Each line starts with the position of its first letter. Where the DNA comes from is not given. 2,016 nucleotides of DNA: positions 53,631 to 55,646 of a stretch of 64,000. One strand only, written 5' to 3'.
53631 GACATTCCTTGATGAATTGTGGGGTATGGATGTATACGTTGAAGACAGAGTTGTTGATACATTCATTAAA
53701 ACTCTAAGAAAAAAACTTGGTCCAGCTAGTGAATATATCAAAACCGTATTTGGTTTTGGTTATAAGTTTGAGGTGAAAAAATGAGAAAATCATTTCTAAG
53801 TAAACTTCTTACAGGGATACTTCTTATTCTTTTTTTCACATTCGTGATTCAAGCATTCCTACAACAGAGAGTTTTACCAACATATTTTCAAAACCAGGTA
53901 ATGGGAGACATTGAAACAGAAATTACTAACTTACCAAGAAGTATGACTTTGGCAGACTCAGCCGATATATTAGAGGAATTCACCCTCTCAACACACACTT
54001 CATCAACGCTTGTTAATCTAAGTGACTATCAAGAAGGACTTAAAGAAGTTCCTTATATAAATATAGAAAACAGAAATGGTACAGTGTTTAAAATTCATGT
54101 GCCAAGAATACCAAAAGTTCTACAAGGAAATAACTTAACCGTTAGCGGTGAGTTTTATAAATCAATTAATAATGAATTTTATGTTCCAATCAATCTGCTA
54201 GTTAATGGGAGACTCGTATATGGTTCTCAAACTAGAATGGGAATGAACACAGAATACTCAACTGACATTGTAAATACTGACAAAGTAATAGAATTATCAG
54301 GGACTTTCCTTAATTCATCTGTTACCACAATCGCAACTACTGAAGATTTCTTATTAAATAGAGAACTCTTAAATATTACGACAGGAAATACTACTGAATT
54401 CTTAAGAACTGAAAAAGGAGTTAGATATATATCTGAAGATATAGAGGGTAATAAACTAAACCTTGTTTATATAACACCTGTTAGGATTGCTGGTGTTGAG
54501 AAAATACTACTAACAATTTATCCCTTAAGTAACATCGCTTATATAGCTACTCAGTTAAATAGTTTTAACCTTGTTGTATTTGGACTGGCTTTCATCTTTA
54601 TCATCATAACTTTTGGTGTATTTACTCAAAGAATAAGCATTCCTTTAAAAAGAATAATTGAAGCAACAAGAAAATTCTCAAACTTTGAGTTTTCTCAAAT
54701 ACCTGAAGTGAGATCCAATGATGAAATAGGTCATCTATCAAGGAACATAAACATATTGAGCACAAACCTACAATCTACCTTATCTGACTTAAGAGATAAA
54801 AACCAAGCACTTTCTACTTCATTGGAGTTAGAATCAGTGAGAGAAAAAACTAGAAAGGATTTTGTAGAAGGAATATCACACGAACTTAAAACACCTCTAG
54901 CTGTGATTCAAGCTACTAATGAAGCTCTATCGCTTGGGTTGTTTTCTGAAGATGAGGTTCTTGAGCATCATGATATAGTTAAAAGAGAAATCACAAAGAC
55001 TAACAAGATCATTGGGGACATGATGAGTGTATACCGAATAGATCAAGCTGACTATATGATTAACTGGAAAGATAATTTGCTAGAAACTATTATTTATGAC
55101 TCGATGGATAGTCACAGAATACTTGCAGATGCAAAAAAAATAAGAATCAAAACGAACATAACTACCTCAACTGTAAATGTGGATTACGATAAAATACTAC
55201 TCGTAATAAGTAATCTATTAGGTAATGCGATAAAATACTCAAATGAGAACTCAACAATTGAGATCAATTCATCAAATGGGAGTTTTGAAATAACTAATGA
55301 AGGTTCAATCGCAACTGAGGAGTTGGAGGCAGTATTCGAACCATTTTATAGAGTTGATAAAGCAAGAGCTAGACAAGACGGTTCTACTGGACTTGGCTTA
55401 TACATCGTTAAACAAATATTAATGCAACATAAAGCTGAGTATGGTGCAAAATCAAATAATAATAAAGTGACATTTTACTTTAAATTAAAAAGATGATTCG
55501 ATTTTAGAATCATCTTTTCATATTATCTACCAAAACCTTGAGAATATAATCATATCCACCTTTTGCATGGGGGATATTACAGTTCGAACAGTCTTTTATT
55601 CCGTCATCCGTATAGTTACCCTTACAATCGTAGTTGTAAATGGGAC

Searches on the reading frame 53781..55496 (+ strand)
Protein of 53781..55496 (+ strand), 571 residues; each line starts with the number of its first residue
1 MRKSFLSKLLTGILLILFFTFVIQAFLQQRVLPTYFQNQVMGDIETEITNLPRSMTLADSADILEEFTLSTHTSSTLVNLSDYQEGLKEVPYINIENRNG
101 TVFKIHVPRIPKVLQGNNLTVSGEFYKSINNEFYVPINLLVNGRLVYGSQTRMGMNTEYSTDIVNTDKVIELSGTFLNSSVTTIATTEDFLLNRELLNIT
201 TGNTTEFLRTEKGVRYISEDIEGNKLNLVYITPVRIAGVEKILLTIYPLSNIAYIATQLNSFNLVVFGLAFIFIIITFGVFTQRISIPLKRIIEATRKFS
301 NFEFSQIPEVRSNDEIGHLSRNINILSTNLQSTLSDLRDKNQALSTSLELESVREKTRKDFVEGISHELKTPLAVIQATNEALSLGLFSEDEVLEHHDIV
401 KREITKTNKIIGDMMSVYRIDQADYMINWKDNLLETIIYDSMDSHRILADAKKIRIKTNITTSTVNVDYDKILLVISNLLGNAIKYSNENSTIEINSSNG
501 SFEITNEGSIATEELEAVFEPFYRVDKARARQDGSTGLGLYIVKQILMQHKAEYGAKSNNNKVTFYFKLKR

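Call 20: search_protein_families(library=pfam, proteins=[window:53781-55496:+])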
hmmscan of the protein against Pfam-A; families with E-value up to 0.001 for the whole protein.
window:53781-55496:+ (571 aa): 3 families
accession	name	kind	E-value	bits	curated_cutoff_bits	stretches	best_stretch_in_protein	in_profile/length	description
PF02518.31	HATPase_c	-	2.1e-16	60.7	26.4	1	468-569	2-109/111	Histidine kinase-, DNA gyrase B-, and HSP90-like ATPase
PF00512.31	HisKA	-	1.3e-11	44.8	26.9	1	358-422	2-65/66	His Kinase A (phospho-acceptor) domain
PF00672.30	HAMP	-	1.2e-06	29.2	25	1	282-331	3-52/53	HAMP domain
